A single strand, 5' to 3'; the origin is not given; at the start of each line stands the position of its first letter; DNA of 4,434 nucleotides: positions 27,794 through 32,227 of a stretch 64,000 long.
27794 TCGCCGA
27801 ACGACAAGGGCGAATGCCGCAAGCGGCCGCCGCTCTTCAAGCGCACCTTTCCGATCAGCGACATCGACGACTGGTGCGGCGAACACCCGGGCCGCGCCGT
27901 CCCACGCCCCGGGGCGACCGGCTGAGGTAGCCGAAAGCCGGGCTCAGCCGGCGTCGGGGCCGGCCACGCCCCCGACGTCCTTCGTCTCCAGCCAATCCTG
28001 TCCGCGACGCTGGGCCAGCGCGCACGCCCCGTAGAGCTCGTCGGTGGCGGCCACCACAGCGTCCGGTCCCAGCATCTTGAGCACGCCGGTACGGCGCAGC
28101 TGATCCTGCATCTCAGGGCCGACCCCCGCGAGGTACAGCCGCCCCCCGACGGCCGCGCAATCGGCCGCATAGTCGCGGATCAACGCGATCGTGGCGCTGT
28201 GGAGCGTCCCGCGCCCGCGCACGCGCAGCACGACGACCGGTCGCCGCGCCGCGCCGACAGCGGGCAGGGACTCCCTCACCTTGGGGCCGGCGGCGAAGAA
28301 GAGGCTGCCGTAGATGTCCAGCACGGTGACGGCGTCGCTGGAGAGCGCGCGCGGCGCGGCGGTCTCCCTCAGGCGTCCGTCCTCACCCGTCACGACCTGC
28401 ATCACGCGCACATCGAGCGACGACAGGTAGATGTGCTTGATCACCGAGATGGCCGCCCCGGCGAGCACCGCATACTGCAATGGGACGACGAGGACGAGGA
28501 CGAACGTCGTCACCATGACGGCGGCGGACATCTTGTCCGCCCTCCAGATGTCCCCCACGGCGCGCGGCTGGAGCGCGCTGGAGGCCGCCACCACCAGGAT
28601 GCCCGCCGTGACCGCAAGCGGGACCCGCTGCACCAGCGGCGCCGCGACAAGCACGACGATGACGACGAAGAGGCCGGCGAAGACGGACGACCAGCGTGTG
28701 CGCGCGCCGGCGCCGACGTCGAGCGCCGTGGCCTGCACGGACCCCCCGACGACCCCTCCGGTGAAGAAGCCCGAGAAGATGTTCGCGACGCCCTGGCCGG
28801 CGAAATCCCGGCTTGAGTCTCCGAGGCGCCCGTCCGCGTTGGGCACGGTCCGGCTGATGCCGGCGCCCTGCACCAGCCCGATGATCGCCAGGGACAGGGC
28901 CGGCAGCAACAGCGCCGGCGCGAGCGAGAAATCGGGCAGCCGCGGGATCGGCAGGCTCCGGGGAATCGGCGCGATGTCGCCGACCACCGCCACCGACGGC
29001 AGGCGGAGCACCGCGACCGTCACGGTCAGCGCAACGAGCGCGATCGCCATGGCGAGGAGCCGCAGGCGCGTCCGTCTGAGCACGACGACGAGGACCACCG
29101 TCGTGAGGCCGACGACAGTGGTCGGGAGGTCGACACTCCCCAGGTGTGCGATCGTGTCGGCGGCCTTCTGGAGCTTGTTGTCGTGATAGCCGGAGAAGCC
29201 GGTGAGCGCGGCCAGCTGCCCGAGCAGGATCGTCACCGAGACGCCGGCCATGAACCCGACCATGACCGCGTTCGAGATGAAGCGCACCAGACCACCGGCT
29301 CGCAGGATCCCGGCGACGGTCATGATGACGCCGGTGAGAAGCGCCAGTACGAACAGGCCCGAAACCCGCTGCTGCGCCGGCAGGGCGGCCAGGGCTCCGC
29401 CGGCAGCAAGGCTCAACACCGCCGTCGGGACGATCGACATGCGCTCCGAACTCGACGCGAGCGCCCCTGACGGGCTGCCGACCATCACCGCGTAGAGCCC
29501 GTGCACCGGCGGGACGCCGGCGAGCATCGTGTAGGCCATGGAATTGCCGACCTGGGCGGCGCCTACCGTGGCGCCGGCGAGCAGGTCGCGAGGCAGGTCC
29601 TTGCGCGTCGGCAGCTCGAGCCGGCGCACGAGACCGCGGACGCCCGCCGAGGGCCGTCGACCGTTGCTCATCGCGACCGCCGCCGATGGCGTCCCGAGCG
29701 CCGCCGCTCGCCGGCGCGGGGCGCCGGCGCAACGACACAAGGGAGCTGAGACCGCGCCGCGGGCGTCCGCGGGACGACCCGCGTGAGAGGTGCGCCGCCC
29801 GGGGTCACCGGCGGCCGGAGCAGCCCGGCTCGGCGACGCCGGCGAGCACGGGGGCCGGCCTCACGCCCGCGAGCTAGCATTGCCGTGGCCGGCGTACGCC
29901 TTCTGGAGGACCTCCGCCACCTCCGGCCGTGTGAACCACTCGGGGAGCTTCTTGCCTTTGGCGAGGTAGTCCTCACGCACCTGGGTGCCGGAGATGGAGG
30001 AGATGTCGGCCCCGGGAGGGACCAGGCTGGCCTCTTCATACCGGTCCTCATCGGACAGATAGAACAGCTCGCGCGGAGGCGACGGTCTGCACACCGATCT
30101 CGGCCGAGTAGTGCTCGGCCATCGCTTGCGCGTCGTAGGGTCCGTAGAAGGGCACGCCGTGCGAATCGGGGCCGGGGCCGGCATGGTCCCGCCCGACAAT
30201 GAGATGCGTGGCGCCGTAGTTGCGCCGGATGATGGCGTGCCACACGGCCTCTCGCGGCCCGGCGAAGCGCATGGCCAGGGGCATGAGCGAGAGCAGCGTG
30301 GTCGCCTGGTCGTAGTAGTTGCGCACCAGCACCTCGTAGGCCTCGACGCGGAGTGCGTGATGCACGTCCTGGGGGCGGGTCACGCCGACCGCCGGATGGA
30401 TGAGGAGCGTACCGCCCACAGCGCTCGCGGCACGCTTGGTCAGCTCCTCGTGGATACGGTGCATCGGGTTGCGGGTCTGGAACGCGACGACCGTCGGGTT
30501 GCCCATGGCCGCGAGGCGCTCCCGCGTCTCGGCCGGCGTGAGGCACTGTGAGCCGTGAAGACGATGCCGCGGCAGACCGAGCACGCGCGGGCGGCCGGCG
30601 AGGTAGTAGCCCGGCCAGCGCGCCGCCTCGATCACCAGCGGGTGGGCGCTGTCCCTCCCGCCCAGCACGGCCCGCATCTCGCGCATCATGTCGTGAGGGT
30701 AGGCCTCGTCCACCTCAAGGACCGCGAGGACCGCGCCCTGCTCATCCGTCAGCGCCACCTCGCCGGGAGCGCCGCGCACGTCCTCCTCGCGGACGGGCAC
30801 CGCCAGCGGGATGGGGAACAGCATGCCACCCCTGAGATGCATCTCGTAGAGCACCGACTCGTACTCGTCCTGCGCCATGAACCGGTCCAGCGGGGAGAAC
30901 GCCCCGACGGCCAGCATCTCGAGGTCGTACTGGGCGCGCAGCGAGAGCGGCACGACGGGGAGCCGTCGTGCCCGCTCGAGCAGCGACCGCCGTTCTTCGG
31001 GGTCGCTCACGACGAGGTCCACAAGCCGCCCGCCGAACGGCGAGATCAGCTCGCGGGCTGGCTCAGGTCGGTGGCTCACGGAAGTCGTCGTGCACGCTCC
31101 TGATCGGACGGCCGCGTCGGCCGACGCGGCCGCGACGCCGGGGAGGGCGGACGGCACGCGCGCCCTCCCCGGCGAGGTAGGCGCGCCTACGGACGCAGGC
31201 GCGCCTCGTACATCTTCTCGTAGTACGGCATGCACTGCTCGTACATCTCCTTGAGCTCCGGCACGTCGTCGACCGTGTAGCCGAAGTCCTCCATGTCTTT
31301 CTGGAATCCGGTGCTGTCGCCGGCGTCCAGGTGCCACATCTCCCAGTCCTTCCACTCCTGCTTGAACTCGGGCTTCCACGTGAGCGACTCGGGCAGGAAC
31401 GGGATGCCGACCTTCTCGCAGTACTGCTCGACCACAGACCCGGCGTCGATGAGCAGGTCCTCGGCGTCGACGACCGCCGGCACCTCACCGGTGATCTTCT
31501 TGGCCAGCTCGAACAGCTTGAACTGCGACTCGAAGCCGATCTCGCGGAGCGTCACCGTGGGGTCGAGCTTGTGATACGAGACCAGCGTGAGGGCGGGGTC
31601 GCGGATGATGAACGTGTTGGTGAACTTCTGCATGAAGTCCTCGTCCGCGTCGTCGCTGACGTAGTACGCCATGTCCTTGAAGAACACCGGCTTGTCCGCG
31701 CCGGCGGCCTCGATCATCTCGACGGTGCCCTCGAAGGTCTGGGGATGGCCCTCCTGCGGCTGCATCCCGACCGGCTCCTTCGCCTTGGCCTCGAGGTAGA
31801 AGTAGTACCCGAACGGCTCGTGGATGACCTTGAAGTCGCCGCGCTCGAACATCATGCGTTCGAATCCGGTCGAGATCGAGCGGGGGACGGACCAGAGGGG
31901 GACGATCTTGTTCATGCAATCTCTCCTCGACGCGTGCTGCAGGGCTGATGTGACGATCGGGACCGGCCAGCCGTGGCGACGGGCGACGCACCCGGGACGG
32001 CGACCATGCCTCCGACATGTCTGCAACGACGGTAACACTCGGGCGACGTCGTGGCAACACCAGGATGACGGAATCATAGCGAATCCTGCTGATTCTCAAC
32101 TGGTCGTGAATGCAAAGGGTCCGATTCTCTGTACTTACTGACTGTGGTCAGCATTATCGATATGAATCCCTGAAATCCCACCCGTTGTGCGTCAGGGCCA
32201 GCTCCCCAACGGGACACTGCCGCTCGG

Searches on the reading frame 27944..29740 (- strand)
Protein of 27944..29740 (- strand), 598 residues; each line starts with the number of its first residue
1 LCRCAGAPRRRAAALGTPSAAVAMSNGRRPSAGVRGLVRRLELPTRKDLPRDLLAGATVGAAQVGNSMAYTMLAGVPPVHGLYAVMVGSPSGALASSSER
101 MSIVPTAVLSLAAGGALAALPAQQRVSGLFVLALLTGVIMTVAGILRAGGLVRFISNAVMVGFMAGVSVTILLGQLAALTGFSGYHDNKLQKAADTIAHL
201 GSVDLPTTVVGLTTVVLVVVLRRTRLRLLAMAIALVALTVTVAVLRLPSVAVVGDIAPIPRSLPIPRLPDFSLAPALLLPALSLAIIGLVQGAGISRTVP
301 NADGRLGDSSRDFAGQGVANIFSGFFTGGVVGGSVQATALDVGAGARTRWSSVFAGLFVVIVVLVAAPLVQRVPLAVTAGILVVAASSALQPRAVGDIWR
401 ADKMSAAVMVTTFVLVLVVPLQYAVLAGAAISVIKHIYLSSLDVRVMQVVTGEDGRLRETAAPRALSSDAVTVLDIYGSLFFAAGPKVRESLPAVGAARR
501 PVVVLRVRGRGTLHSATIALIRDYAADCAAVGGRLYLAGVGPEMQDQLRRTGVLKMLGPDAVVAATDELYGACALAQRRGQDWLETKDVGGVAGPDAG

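Call 62: search_protein_families(library=pfam, proteins=[window:27944-29740:-], max_evalue=0.001)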
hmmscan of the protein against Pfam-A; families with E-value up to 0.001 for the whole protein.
window:27944-29740:- (598 aa): 2 families
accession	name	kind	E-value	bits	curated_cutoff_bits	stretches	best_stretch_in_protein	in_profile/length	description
PF00916.26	Sulfate_transp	-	8e-63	212.9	23.2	1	51-412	3-380/380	Sulfate permease family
PF01740.26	STAS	-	1.4e-06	28.5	22.6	1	467-557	6-97/106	STAS domain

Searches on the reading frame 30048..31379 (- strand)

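Call 62: search_protein_families(library=pfam, proteins=[window:30048-31379:-], max_evalue=0.001)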
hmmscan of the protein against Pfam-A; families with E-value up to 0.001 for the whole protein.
window:30048-31379:- (443 aa): 2 families
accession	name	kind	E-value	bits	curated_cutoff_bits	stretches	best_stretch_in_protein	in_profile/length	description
PF01747.23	ATP-sulfurylase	-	2.7e-62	210.4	24.3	1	280-438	5-156/212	ATP-sulfurylase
PF14306.12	PUA_2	-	2.5e-38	131.6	27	1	112-263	1-153/159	PUA-like domain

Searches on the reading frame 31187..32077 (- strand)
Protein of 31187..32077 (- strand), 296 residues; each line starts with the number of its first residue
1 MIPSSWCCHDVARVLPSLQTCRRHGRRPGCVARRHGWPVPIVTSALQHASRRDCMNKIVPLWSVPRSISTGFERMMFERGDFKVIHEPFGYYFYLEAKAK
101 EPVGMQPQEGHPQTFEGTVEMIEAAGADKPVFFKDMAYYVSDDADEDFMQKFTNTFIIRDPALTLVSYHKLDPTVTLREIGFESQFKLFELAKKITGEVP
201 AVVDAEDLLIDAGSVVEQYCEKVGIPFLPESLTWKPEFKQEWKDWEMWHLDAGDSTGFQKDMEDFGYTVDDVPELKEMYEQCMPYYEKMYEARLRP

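Call 62: search_protein_families(library=pfam, proteins=[window:31187-32077:-], max_evalue=0.001)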
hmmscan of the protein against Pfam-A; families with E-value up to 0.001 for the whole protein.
window:31187-32077:- (296 aa): 1 family
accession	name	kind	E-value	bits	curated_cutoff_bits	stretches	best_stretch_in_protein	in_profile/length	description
PF19798.5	Sulfotransfer_5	-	1.2e-15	58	23.2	1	61-289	5-222/226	Sulfotransferase domain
